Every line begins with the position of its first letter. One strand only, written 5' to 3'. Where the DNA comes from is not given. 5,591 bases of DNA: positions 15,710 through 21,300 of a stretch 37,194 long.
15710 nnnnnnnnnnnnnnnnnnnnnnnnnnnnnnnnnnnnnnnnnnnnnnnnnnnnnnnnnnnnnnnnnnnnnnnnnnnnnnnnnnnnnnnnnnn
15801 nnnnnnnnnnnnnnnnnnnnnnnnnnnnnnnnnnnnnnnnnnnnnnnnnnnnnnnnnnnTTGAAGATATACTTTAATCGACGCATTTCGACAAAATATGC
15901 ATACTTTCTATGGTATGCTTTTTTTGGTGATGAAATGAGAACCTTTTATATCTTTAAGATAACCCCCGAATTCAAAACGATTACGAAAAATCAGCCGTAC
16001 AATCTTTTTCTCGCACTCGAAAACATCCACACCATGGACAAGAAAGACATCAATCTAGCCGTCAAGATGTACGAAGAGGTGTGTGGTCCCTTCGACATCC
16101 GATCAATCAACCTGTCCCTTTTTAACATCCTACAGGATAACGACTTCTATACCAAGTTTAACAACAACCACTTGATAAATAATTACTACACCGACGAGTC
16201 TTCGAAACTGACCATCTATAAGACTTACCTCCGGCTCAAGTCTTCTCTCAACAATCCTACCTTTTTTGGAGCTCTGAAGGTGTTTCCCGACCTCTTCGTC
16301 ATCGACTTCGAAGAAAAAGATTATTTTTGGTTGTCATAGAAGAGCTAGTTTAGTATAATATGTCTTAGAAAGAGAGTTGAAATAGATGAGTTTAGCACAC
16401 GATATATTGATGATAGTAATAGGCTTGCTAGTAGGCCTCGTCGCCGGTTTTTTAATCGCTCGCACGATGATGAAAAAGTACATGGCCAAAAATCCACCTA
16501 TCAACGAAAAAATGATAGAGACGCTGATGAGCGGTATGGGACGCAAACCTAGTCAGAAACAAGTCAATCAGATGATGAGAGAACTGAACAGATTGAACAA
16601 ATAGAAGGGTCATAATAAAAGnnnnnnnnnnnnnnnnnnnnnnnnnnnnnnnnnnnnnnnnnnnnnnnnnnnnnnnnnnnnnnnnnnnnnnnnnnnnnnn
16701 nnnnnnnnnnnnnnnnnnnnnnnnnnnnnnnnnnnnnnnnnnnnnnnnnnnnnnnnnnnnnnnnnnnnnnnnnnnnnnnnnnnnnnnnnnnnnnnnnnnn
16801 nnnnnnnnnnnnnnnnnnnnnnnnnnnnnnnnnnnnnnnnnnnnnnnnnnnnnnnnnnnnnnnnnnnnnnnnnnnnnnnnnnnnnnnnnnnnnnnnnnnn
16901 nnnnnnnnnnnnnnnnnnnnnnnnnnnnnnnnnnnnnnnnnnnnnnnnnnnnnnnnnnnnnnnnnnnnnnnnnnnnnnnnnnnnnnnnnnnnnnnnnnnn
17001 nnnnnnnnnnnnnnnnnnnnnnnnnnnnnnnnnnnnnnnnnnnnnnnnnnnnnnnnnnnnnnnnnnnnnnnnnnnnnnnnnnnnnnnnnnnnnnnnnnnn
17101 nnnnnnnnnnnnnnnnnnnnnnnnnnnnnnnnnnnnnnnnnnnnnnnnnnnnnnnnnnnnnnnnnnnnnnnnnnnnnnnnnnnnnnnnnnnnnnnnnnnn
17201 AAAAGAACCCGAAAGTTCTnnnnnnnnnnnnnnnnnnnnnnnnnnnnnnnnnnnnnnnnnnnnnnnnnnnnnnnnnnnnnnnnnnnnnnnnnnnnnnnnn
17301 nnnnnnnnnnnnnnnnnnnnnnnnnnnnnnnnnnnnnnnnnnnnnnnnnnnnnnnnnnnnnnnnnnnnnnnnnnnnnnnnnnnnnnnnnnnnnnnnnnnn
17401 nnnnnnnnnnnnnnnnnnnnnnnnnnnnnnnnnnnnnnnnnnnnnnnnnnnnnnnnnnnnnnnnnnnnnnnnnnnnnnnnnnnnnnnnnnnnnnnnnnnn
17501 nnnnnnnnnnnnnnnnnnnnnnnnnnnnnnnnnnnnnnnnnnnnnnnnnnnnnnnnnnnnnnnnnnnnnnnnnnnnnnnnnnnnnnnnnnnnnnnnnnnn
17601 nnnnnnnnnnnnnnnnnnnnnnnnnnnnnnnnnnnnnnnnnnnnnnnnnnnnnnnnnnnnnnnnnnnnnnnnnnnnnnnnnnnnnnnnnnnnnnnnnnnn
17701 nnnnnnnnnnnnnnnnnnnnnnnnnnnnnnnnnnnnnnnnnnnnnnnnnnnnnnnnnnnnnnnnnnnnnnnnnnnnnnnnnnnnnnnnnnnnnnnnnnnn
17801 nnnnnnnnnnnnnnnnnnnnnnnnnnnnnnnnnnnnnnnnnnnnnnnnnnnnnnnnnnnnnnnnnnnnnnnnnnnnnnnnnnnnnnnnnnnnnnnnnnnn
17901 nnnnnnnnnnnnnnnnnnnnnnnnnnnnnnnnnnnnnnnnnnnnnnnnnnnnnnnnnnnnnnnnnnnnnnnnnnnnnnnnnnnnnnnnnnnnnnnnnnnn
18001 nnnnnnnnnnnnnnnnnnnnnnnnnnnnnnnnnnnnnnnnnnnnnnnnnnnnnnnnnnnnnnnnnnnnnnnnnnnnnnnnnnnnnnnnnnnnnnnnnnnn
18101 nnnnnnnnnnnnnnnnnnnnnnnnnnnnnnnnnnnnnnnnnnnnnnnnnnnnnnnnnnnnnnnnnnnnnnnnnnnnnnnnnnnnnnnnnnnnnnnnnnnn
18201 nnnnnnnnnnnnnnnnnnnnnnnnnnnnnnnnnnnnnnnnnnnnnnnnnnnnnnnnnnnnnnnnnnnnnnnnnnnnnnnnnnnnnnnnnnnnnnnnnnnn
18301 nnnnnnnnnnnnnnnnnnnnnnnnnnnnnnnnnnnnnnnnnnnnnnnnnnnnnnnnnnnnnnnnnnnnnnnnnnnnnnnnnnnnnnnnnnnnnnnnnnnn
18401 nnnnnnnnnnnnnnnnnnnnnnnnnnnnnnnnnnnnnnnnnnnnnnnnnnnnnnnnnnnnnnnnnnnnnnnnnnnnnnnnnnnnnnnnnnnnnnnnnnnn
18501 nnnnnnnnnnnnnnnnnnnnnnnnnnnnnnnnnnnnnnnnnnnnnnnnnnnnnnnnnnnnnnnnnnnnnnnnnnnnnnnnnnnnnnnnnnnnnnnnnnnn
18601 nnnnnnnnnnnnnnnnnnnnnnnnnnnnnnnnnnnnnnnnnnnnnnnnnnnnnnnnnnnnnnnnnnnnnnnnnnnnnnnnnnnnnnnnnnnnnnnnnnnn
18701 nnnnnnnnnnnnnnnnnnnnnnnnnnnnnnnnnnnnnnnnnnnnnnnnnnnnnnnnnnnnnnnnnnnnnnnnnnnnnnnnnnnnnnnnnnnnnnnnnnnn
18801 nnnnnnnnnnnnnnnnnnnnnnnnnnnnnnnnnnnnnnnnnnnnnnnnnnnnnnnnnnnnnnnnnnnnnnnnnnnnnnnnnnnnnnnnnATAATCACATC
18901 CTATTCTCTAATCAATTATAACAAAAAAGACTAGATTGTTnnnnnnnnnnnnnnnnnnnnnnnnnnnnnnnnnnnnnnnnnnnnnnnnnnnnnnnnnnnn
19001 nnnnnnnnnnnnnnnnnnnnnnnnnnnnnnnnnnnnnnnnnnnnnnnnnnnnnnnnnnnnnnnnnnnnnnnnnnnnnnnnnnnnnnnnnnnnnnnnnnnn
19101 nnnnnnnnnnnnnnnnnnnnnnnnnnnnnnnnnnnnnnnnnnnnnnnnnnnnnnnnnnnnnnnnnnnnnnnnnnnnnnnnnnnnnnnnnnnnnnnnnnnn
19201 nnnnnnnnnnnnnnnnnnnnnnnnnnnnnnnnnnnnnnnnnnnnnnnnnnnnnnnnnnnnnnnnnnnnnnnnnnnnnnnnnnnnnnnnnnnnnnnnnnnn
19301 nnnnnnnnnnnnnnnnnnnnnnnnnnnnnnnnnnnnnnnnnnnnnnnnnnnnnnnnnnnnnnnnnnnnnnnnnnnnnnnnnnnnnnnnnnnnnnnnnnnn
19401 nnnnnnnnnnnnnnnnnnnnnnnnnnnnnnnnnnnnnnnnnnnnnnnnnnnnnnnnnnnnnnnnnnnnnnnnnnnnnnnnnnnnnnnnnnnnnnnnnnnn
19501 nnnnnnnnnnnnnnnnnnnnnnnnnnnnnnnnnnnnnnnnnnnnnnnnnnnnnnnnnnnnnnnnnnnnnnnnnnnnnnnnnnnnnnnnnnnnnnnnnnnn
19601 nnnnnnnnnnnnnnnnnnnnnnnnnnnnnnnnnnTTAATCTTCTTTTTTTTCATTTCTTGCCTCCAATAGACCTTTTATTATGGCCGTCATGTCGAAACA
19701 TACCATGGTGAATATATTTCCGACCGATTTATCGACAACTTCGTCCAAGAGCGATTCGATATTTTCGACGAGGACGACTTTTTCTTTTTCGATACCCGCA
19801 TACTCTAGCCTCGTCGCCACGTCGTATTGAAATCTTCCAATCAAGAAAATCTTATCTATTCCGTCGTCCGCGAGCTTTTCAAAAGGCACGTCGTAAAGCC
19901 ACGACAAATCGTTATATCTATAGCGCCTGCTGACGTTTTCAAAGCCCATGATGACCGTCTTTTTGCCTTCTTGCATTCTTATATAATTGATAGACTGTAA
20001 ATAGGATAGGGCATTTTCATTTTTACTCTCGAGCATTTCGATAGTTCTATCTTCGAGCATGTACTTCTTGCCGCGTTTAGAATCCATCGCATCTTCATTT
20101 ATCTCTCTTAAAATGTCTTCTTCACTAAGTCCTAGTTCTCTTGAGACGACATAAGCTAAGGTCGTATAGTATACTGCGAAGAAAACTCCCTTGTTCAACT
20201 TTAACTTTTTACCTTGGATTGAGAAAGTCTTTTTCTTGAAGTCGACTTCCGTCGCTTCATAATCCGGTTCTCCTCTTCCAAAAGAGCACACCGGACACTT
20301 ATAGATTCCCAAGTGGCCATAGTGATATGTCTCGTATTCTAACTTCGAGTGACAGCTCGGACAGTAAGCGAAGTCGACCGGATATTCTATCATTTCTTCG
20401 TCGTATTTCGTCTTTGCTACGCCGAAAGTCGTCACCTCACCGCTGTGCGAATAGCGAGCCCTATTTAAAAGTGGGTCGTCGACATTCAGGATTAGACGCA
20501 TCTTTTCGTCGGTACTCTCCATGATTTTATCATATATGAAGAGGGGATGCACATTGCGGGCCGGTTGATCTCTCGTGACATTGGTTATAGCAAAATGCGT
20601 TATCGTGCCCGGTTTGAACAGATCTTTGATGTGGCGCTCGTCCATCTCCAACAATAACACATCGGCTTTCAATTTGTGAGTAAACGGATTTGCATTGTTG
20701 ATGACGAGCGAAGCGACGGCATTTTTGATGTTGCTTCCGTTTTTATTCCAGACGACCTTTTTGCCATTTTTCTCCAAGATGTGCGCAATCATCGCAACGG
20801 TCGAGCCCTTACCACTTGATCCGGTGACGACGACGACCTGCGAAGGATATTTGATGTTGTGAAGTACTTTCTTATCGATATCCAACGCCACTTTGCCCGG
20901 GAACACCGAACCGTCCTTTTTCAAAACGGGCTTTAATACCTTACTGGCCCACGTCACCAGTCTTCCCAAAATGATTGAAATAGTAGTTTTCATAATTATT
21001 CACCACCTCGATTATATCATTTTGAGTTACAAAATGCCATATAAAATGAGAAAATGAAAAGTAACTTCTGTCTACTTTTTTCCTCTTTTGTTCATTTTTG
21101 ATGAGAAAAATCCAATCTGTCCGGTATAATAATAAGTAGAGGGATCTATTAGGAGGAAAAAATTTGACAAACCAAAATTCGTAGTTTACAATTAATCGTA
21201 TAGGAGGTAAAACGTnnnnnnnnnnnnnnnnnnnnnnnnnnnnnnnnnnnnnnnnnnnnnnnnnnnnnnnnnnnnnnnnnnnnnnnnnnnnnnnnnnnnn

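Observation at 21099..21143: Near-identical 41-nt promoter-like element in three copies, upstream of a peptide-exporter operon, recA and SPOR-radC-mreCD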

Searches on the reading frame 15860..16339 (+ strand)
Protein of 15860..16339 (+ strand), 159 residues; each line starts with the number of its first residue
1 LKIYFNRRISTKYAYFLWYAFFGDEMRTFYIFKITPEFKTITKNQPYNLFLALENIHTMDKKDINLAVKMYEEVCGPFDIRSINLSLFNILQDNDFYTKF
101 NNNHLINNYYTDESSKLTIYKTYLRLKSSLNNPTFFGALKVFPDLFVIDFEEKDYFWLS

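Call 25: search_protein_families(library=pfam, proteins=[window:15860-16339:+], max_evalue=0.001)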
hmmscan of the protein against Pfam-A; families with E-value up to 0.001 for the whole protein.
window:15860-16339:+ (159 aa): 1 family
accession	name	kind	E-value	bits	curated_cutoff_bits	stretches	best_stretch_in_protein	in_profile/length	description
PF10747.14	SirA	-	8.9e-08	33.1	26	1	29-159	3-137/140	Sporulation inhibitor of replication protein SirA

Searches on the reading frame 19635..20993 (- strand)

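Call 8: search_protein_families(library=pfam, proteins=[window:19635-20993:-])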
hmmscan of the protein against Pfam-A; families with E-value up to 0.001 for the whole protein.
window:19635-20993:- (452 aa): 3 families
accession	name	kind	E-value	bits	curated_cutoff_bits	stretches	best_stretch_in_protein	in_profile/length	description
PF08353.15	MurT_C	-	1.9e-19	70.1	25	1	327-431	4-105/110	MurT ligase C-terminal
PF08245.18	Mur_ligase_M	-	1.4e-08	35.4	24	1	56-199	1-156/200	Mur ligase middle domain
PF25199.1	nSTAND_NTPase5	-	0.00056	20.2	34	0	37-93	22-86/145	Novel STAND NTPase 5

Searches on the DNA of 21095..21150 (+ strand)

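Call 57: search_dna_similar(query=window:21095-21150:+, collection=plasmids, mode=distant, max_evalue=10, max_rows=10)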
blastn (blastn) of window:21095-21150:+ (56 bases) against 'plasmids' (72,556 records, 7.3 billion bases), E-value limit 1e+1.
No match.

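Call 58: search_dna_similar(query=window:21095-21150:+, collection=phages, mode=distant, max_evalue=10, max_rows=10)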
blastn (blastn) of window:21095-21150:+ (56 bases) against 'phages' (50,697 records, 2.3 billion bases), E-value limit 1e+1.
Records with a match: 2; places in all: 2; records where one place covers at least 80% of the query: 0.
Best place of each record, by identity: 80-90% 2.
By first word of the organism name: Microviridae 1; Bacteriophage 1.
By host as written in the record: - 2.
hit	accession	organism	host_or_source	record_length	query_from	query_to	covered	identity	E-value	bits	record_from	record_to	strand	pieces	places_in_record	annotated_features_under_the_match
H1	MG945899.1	Microviridae sp.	cattle feces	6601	12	44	59%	87.9%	1e-1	39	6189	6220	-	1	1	similar to VP4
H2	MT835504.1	Bacteriophage sp.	human fecal samples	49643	3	33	55%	83.9%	4e+0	35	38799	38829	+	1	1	record has no annotation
